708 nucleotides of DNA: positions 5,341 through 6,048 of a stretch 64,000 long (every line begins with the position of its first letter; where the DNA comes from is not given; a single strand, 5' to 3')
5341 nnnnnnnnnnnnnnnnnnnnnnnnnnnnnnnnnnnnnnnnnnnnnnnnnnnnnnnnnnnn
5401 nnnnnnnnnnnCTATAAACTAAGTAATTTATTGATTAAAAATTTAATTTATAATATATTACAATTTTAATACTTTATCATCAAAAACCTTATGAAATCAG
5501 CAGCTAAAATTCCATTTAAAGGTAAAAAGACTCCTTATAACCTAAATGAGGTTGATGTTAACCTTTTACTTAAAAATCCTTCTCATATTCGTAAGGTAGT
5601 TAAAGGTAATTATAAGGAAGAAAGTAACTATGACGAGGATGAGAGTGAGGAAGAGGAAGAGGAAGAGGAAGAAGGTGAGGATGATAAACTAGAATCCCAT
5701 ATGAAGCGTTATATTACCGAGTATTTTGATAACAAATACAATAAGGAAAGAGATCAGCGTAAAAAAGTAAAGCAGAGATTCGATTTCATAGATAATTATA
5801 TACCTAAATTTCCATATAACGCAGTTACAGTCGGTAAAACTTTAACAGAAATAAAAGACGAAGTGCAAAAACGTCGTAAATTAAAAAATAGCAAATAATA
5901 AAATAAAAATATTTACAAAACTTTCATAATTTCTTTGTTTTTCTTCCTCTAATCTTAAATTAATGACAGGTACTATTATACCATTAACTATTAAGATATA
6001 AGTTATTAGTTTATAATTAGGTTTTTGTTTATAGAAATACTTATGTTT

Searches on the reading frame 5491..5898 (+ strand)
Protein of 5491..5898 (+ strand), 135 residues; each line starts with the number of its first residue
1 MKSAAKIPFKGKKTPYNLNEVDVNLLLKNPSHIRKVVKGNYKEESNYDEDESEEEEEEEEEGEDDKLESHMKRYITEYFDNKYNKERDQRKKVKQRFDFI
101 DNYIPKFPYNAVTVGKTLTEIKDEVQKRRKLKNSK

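Call 7: search_protein_families(library=pfam, proteins=[window:5491-5898:+], max_evalue=0.01)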
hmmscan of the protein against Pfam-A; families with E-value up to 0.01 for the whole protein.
window:5491-5898:+ (135 aa): 0 families

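Call 8: search_protein_families(library=phrogs, proteins=[window:5491-5898:+], max_evalue=0.01)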
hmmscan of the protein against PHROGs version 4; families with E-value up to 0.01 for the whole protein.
window:5491-5898:+ (135 aa): 1 family
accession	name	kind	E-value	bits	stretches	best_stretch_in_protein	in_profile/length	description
phrog_7381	-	unknown function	0.0096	17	0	50-132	53-137/231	-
